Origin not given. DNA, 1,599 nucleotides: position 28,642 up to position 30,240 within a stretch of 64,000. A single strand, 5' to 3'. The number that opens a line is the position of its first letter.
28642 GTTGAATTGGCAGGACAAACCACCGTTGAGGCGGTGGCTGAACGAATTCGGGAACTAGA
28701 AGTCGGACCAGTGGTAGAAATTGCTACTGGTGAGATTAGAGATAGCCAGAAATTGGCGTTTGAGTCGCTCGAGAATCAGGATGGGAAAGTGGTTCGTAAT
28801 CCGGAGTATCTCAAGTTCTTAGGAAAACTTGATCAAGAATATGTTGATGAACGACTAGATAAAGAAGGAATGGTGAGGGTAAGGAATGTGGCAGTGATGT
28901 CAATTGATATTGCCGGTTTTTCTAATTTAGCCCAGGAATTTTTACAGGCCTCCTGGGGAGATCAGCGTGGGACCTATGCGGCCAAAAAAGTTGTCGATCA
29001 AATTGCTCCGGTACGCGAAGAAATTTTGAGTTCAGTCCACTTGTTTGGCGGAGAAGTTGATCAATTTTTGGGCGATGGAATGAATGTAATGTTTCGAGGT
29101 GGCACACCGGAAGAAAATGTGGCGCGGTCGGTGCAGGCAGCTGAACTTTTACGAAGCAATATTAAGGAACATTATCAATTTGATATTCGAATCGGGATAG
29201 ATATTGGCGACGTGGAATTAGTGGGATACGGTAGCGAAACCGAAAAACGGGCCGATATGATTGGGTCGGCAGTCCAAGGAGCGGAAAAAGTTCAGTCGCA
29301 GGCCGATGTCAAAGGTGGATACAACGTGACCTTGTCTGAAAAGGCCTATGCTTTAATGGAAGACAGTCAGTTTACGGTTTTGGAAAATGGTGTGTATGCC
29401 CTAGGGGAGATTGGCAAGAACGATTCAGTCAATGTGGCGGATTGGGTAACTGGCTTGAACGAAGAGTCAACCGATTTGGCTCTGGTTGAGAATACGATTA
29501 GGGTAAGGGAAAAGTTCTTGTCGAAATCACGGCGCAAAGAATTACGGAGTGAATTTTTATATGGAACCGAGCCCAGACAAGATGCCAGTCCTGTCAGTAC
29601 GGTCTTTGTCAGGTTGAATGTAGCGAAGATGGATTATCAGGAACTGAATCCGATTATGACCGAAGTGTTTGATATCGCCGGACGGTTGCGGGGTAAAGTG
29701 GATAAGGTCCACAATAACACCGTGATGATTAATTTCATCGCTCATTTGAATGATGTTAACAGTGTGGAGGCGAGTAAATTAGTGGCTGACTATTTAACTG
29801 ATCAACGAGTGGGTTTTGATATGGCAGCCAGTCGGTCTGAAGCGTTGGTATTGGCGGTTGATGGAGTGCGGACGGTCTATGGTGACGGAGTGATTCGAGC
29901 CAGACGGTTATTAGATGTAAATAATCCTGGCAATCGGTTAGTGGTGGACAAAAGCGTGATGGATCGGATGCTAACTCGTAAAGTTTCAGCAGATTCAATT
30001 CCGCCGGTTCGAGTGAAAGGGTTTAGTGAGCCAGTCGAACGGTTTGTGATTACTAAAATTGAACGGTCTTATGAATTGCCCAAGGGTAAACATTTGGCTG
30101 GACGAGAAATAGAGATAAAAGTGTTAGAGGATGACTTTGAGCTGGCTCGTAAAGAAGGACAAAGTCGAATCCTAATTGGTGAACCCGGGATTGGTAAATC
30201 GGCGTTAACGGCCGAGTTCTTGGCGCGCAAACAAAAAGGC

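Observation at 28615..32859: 1414-aa protein combining class III nucleotide cyclase, degenerate cyclase, STAND-type NTPase and TPR array, directly upstream of the RiPP-like genes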

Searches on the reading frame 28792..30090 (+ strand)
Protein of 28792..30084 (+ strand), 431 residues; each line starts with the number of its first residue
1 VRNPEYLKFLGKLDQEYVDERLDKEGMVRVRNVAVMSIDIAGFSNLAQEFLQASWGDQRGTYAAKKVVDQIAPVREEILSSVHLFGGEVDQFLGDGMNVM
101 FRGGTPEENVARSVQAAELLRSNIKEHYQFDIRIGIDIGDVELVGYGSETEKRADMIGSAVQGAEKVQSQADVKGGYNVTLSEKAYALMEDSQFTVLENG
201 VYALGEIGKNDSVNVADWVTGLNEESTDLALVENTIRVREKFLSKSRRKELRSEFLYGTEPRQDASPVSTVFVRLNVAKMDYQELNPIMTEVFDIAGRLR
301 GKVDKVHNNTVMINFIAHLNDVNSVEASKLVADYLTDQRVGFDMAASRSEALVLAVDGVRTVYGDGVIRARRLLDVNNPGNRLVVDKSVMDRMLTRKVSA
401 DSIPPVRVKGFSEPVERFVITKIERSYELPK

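Call 33: find_homologous_proteins(query=window:28792-30084:+, max_evalue=0.001)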
Query window:28792-30084:+: 8000 candidates shared short words with the query, none scored E <= 0.001.
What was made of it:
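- Tried and rejected: Word-indexed homologue search with residues 60-490 (call 33).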

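Call 50: predict_structure(alignment_id=A6)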
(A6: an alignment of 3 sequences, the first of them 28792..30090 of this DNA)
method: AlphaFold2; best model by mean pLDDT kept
length: 433 residues; sequences in the alignment: 3
mean_pLDDT: 59.0   pTM: 0.59
mean pLDDT of the five models: 59.0, 57.7, 53.7, 52.7, 52.1
residues with pLDDT >= 90: 10; 70-90: 117; 50-70: 145; < 50: 161
segments of 3 or more residues with pLDDT < 50: 1-19, 21-31, 139-148, 150-247, 255-262, 281-283, 357-359, 427-429
pLDDT, mean of each block of 10 residues (from residue 1): 42 47 46 60 68 58 66 74 70 61 58 72 71 56 45 45 46 39 37 34 31 27 38 44 46 47 63 70 55 69 59 64 78 87 84 57 70 72 87 75 79 82 63 44
secondary structure, 60 per line:
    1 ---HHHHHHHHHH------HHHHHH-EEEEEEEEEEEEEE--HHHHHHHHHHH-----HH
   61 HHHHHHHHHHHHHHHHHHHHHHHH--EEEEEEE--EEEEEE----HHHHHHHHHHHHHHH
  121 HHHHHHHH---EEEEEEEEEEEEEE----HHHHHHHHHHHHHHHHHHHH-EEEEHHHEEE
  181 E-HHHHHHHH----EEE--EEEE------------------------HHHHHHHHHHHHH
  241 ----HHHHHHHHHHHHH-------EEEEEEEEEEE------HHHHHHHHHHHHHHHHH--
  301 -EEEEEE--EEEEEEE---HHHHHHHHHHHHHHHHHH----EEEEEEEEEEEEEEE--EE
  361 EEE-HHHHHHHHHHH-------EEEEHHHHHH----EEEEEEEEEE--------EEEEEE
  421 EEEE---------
elements in order: H4-13 H20-25 E27-40 H43-53 H59-84 E87-93 E96-101 H106-128 E132-145 H150-169 E171-174 E178-181 H183-190 E195-197 E200-203 H228-240 H245-257 E265-275 H282-298 E302-307 E310-316 H320-337 E342-356 E359-363 H365-375 E383-386 H387-392 E397-406 E415-424
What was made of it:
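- The AF2 model of C1-C2 is low-confidence (mean pLDDT 59, three sequences) (call 50).
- Tried and rejected: AF2 model of C1-C2 from a three-sequence alignment (call 50).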

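Call 56: fold_search(model_id=the predicted structure, library=pdb)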
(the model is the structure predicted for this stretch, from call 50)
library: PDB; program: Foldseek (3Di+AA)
matches with E <= 10: 1300; with E <= 0.001: 216
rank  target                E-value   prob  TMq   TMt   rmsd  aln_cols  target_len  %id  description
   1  4usu                  2.9e-15  1.00  0.54  0.51  10.8       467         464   15  Crystal structure of human soluble Adenylyl Cyclase in complex with alpha,beta-methyleneadenosine-5'-triphosphate (released 2014-07-30)
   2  8co7                  3.4e-15  1.00  0.53  0.50  11.2       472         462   15  Crystal structure of human soluble adenylyl cyclase (sAC) in complex with inhibitor TDI-09066 (released 2024-01-03)
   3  4clp                  5.8e-15  1.00  0.53  0.51  11.2       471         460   14  Crystal structure of human soluble Adenylyl Cyclase complex with adenosine-3',5'-cyclic-monophosphate (released 2014-03-05)
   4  4cm0                  1.2e-14  1.00  0.54  0.52  11.2       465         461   14  Crystal structure of human soluble Adenylyl Cyclase with alpha,beta- methyleneadenosine-5'-triphosphate soaked with bica (released 2014-03-05)
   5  4usw                  1.3e-14  1.00  0.54  0.52  11.4       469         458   13  Crystal structure of human soluble Adenylyl Cyclase with ATP (released 2014-07-30)
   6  4clw                  1.6e-14  1.00  0.53  0.51  11.1       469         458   15  Crystal structure of human soluble Adenylyl Cyclase in complex with alpha,beta-methyleneadenosine-5'-triphosphate soaked (released 2014-03-05)
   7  4clt                  1.7e-14  1.00  0.53  0.51  10.9       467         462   15  Crystal structure of human soluble Adenylyl Cyclase with adenosine-3', 5'-cyclic-monophosphate and pyrophosphate (released 2014-03-05)
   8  5iv4                  2.1e-14  1.00  0.53  0.50  10.9       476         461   14  Crystal structure of the human soluble adenylyl cyclase in complex with the allosteric inhibitor LRE1 (released 2016-08-17)
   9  8coj                  2.6e-14  1.00  0.54  0.52  10.8       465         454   15  Crystal structure of human soluble adenylyl cyclase catalytic domain in complex with the inhibitor TDI-10228 (released 2023-04-26)
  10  4cls                  2.7e-14  1.00  0.53  0.50  11.7       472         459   14  Crystal structure of human soluble Adenylyl Cyclase with Pyrophosphate (released 2014-03-05)
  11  4ust                  2.9e-14  1.00  0.53  0.50  11.6       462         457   16  Crystal structure of human soluble Adenylyl Cyclase with pyrophosphate resulting from soaking with GTP and Magnesium (released 2014-07-30)
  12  4clk                  3.4e-14  1.00  0.54  0.52  10.9       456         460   16  Crystal structure of human soluble Adenylyl Cyclase in complex with alpha,beta-methyleneadenosine-5'-triphosphate (released 2014-03-05)
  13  4cly                  4.0e-14  1.00  0.54  0.51  11.2       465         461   15  Crystal structure of human soluble Adenylyl Cyclase soaked with biselenite (released 2014-03-05)
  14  8cot                  5.0e-14  1.00  0.53  0.51  11.2       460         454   14  Complex of human soluble adenylyl cyclase 10 catalytic core with inhibitor TDI-10962 (released 2023-04-26)
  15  5d0r                  1.3e-13  1.00  0.52  0.49  11.1       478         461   14  Crystal structure of human soluble Adenylyl Cyclase with the inhibitor bithionol (released 2016-03-16)
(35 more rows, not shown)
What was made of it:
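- The top 19 Foldseek hits to the C1-C2 model are human sAC catalytic cores aligned over both domains (E about 3e-15, TM 0.54) (call 56).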
